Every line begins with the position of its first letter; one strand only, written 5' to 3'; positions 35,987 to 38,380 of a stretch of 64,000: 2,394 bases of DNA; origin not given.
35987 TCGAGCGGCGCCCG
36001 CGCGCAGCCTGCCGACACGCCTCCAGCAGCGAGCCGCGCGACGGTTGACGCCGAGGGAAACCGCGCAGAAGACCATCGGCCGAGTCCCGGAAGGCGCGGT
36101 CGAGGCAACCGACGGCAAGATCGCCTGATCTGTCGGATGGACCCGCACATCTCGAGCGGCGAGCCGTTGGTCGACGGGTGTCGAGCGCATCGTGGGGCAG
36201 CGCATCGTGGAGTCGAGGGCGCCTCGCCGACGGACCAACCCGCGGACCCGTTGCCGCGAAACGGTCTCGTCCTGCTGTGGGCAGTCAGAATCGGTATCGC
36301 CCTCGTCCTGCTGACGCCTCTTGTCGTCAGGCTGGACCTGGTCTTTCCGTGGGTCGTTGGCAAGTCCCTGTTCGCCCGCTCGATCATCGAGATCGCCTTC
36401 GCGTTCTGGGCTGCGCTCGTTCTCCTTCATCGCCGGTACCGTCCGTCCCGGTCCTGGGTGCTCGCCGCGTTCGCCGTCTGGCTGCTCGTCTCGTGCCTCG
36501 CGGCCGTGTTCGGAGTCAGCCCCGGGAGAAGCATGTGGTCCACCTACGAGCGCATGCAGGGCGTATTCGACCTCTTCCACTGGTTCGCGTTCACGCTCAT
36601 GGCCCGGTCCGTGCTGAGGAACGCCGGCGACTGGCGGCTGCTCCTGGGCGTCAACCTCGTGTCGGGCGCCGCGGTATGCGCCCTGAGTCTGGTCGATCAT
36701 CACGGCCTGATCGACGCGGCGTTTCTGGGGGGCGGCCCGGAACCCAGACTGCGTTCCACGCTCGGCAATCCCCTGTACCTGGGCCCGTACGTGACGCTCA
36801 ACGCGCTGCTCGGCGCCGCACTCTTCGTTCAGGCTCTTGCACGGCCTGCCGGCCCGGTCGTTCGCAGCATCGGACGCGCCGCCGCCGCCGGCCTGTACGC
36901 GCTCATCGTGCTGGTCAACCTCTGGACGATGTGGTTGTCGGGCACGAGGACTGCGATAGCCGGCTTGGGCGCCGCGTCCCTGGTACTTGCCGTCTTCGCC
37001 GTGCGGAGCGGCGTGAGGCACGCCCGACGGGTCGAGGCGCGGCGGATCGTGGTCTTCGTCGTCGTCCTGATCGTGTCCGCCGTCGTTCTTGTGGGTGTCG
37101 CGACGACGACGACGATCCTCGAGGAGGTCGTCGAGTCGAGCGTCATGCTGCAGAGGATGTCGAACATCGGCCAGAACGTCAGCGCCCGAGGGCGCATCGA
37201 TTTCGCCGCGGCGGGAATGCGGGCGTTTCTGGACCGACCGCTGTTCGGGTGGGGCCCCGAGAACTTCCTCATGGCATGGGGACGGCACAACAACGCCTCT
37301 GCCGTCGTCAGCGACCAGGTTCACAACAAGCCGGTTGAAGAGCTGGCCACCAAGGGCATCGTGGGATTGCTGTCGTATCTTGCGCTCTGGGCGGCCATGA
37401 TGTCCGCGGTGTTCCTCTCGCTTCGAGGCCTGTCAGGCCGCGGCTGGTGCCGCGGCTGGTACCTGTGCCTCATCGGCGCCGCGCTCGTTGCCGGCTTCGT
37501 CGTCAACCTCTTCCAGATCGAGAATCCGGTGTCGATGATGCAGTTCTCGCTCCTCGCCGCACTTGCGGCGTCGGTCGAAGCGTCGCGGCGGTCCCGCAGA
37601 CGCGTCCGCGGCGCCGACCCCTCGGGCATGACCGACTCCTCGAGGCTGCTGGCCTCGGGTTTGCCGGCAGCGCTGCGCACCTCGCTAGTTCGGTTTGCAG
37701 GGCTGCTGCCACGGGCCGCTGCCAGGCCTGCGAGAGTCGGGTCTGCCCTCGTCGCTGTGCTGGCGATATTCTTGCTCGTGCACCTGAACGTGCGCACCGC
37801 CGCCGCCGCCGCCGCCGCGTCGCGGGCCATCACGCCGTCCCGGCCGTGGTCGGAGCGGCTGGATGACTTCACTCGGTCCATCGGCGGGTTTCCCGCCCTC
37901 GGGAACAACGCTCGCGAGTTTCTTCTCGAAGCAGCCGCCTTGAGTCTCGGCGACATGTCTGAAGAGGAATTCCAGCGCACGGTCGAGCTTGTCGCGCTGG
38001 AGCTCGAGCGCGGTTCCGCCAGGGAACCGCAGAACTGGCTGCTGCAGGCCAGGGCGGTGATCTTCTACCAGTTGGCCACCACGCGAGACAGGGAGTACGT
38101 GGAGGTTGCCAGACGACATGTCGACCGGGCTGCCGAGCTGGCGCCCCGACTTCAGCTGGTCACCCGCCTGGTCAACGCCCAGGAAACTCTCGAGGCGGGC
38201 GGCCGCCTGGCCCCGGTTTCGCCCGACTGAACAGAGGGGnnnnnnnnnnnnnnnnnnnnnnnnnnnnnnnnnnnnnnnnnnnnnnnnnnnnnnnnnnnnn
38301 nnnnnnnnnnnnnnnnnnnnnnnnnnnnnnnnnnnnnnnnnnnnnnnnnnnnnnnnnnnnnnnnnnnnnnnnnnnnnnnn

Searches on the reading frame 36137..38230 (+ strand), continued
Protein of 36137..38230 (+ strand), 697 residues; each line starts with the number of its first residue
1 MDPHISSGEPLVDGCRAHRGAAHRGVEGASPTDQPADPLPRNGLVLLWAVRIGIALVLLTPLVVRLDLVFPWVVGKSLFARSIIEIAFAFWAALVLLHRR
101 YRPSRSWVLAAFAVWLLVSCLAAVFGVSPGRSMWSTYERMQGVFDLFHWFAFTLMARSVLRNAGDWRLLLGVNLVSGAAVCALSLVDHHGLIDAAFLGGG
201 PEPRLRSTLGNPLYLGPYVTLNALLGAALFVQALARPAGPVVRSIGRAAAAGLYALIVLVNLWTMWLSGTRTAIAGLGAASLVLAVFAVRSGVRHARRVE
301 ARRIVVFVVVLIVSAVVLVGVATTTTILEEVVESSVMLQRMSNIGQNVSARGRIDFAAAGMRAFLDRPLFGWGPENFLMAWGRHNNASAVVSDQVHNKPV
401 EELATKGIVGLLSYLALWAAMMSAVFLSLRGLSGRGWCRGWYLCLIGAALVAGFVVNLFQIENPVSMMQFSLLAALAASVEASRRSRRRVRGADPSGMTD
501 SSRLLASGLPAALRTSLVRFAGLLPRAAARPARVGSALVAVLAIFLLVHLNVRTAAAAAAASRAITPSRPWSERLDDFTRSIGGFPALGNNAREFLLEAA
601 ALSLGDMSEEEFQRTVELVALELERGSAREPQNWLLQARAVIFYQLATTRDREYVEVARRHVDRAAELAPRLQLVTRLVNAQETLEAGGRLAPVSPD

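Call 61: search_protein_families(library=pfam, proteins=[L077:3833-4798:-, L093:1030-2334:-, L086:2415-3017:-, L114:4941-5600:-, L081:8652-9941:-, L097:133-729:-, L125:15473-16813:-, L123:14674-15645:+, L092:11860-13911:-, L151:1001-1735:-], max_evalue=0.0001)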
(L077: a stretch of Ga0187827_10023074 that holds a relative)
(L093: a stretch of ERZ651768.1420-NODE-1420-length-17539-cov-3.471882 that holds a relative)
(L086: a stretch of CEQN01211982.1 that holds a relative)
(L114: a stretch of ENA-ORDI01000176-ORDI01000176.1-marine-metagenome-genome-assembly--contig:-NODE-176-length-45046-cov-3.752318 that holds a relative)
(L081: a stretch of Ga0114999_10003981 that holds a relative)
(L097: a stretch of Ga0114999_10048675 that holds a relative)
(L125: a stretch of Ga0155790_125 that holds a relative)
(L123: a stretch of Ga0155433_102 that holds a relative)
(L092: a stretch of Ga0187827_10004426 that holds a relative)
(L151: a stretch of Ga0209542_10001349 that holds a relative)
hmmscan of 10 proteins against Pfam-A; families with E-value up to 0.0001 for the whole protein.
L077:3833-4798:- (321 aa): 6 families
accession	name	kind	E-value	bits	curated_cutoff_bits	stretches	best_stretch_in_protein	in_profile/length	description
PF16363.11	GDP_Man_Dehyd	-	6.6e-53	180.7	27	1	5-303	1-330/332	GDP-mannose 4,6 dehydratase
PF01370.27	Epimerase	-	1.6e-51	175.5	20.9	1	5-242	2-240/240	NAD dependent epimerase/dehydratase family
PF01073.25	3Beta_HSD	-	1.2e-12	47.9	22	1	6-229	2-227/280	3-beta hydroxysteroid dehydrogenase/isomerase family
PF04321.23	RmlD_sub_bind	-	5e-12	45.9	27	1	5-188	4-157/287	RmlD substrate binding domain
PF07993.18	NAD_binding_4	-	2e-07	30.9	20.1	1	76-184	88-209/258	Male sterility protein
PF02719.21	Polysacc_synt_2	-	9.5e-06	25.4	20.2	1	6-128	3-129/293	Polysaccharide biosynthesis protein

L093:1030-2334:- (434 aa): 4 families
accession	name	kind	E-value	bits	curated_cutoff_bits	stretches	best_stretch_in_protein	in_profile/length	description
PF03721.20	UDPG_MGDP_dh_N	-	2.6e-39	135.1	27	1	1-177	1-180/187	UDP-glucose/GDP-mannose dehydrogenase family, NAD binding domain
PF00984.24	UDPG_MGDP_dh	-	6.5e-27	93.9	25.4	1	201-294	2-93/94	UDP-glucose/GDP-mannose dehydrogenase family, central domain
PF03720.21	UDPG_MGDP_dh_C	-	2e-12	47.8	30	1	313-393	1-71/103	UDP-glucose/GDP-mannose dehydrogenase family, UDP binding domain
PF02558.23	ApbA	-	5.7e-05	23.2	22.2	0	3-50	1-47/150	Ketopantoate reductase PanE/ApbA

L086:2415-3017:- (200 aa): 1 family
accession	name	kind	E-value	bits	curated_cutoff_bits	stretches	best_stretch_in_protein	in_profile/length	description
PF02397.22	Bac_transf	-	1.2e-57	194.7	27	1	7-190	1-177/179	Bacterial sugar transferase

L114:4941-5600:- (219 aa): 1 family
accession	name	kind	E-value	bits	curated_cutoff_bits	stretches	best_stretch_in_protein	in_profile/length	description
PF13412.12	HTH_24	-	2.9e-08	33.6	21.9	1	20-63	5-48/48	Winged helix-turn-helix DNA-binding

L081:8652-9941:- (429 aa): 0 families

L097:133-729:- (198 aa): 1 family
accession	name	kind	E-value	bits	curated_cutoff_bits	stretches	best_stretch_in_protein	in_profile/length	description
PF02357.24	NusG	-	3e-15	56.9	22.2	1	4-95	2-93/93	Transcription termination factor nusG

L125:15473-16813:- (446 aa): 1 family
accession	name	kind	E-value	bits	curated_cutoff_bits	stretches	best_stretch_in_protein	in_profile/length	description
PF02397.22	Bac_transf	-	1.9e-57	194.1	27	1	253-441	1-178/179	Bacterial sugar transferase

L123:14674-15645:+ (323 aa): 2 families
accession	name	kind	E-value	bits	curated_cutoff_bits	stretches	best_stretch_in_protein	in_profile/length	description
PF02873.21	MurB_C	-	3.3e-21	75.7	27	1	193-320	4-99/99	UDP-N-acetylenolpyruvoylglucosamine reductase, C-terminal domain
PF01565.28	FAD_binding_4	-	4.4e-19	69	26.4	1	24-137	3-121/139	FAD binding domain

L092:11860-13911:- (683 aa): 3 families
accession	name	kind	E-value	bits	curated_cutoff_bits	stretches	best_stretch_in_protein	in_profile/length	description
PF03190.21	Thioredox_DsbH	-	3.2e-73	245.5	27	1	3-163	2-162/163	Protein of unknown function, DUF255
PF13899.12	Thioredoxin_7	-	2.7e-08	34.2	27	1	22-112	1-83/83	Thioredoxin-like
PF03663.20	Glyco_hydro_76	-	4e-05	23.7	25.9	0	410-509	35-132/366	Glycosyl hydrolase family 76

L151:1001-1735:- (244 aa): 2 families
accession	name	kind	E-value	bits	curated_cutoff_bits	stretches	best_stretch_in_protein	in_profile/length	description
PF00535.33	Glycos_transf_2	-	1e-27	97.6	23.3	1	5-177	1-168/168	Glycosyl transferase family 2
PF13641.12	Glyco_tranf_2_3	-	9.8e-09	36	27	1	4-203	3-202/230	Glycosyltransferase like family 2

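Call 64: search_protein_families(library=pfam, alignment_id=A2, max_evalue=1)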
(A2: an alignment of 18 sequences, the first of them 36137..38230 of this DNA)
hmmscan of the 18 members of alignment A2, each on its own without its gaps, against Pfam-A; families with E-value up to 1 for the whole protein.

A. member 1, window:36137-38230:+ (697 aa): 1 family
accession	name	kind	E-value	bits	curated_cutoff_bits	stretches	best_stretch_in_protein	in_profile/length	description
PF04932.20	Wzy_C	-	2.7e-16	60.1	31.7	1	257-415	2-149/149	O-Antigen ligase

B. families by the number of members that match (of 18 scanned): 10 families
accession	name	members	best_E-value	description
PF04932.20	Wzy_C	18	2e-18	O-Antigen ligase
PF06698.16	DUF1192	1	0.012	Protein of unknown function (DUF1192)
PF18159.6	S_4TM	1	0.056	SMODS-associating 4TM effector domain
PF19779.4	DUF6264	1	0.079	Family of unknown function (DUF6264)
PF08285.16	DPM3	1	0.15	Dolichol-phosphate mannosyltransferase subunit 3 (DPM3)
PF13786.12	DUF4179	1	0.59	Domain of unknown function (DUF4179)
PF06196.17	DUF997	1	0.67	Protein of unknown function (DUF997)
PF23417.1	STING_TM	1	0.82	STING transmembrane domain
PF20040.4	DUF6442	1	0.84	Family of unknown function (DUF6442)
PF20135.4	DUF6525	1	0.97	Family of unknown function (DUF6525)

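Call 75: find_encoding_contigs(protein=P0123, flank=10000, max_places=1)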
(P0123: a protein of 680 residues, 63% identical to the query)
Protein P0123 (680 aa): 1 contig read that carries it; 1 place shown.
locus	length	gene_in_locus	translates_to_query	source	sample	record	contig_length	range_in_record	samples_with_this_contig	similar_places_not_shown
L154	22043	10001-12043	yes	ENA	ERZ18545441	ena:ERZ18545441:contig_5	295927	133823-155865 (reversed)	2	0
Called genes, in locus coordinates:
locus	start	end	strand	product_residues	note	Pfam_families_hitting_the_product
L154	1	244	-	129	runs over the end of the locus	PF02675:AdoMet_dc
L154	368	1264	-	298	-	PF00041:fn3 (weak), PF16656:Pur_ac_phosph_N (faint), PF00041:fn3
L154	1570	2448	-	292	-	PF08241:Methyltransf_11, PF13489:Methyltransf_23, PF01209:Ubie_methyltran (weak), PF08242:Methyltransf_12, PF13649:Methyltransf_25, PF13847:Methyltransf_31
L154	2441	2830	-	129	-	PF02675:AdoMet_dc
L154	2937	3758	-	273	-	PF16656:Pur_ac_phosph_N (faint), PF25059:FN3_DSCAM-DSCAML_C (faint), PF00041:fn3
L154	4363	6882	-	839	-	PF13231:PMT_2 (weak)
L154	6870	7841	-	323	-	PF01370:Epimerase, PF04321:RmlD_sub_bind, PF16363:GDP_Man_Dehyd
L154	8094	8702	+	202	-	-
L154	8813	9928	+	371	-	PF01266:DAO, PF13450:NAD_binding_8 (weak)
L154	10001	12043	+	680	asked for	PF04932:Wzy_C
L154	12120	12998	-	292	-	PF01370:Epimerase, PF02719:Polysacc_synt_2 (faint), PF04321:RmlD_sub_bind, PF16363:GDP_Man_Dehyd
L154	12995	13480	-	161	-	PF01668:SmpB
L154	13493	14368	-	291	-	PF04166:PdxA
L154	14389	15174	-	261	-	PF04468:PSP1, PF28472:PSP1_3rd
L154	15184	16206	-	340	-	PF13177:DNA_pol3_delta2, PF00004:AAA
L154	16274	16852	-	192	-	PF00702:Hydrolase (faint), PF12710:HAD (weak), PF13242:Hydrolase_like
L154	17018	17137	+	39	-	-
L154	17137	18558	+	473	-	-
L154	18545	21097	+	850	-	PF01663:Phosphodiest (faint), PF00884:Sulfatase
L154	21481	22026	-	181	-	PF04140:ICMT (faint), PF04191:PEMT, PF06966:DUF1295 (faint)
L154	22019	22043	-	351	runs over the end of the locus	PF01075:Glyco_transf_9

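Call 76: find_encoding_contigs(protein=P0127, flank=10000, max_places=1)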
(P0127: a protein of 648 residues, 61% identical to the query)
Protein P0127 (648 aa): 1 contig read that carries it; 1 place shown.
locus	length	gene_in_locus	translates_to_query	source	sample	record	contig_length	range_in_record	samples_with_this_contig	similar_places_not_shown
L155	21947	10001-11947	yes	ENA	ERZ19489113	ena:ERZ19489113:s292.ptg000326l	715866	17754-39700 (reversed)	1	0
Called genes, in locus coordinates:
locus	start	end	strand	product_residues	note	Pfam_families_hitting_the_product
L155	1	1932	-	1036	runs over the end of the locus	PF23500:DUF7133, PF07995:GSDH (faint), PF23500:DUF7133, PF13646:HEAT_2 (faint), PF00034:Cytochrom_C (faint)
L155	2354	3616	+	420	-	PF01555:N6_N4_Mtase (weak)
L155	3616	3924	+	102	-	-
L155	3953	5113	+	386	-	PF00926:DHBP_synthase, PF00925:GTP_cyclohydro2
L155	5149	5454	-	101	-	PF13560:HTH_31, PF01381:HTH_3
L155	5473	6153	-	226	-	PF09699:Paired_CXXCH_1 (weak)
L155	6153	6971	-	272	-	-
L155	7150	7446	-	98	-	PF04977:DivIC (weak)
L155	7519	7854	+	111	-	PF03091:CutA1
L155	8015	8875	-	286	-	PF01261:AP_endonuc_2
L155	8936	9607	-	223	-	PF01842:ACT (weak), PF13291:ACT_4 (weak), PF22629:ACT_AHAS_ss (weak), PF18462:DUF5612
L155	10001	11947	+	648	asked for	PF04932:Wzy_C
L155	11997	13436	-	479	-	PF13727:CoA_binding_3 (weak), PF02397:Bac_transf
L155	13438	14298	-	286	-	PF00535:Glycos_transf_2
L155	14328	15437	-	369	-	PF00155:Aminotran_1_2 (weak), PF01212:Beta_elim_lyase, PF01041:DegT_DnrJ_EryC1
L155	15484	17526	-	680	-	PF13579:Glyco_trans_4_4, PF00534:Glycos_transf_1, PF13692:Glyco_trans_1_4, PF13489:Methyltransf_23, PF08241:Methyltransf_11, PF08242:Methyltransf_12, PF13649:Methyltransf_25, PF13847:Methyltransf_31, +3 more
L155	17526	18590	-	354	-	PF01408:GFO_IDH_MocA, PF22725:GFO_IDH_MocA_C3, PF02894:GFO_IDH_MocA_C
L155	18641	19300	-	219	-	PF13707:RloB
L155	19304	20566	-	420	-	PF02463:SMC_N (faint), PF13304:AAA_21, PF13175:AAA_15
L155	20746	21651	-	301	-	PF13489:Methyltransf_23, PF08241:Methyltransf_11, PF08242:Methyltransf_12, PF13649:Methyltransf_25, PF13847:Methyltransf_31 (weak)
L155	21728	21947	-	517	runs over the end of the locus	PF04932:Wzy_C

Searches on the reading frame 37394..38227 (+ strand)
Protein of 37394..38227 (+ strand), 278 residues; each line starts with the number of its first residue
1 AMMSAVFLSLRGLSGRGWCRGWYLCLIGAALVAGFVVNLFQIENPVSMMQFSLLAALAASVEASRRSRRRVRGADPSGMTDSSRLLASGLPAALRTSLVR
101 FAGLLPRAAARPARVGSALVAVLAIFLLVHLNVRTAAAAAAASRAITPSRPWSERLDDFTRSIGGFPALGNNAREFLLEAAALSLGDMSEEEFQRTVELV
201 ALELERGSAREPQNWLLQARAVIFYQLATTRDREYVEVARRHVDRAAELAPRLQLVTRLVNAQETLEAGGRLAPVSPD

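Call 27: search_protein_families(library=pfam, proteins=[window:37394-38227:+], max_evalue=1)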
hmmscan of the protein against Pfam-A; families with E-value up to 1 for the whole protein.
window:37394-38227:+ (278 aa): 1 family
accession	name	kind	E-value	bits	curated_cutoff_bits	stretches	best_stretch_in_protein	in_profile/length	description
PF17562.7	Styelin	-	0.17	12.7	27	1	178-196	25-43/59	Styelin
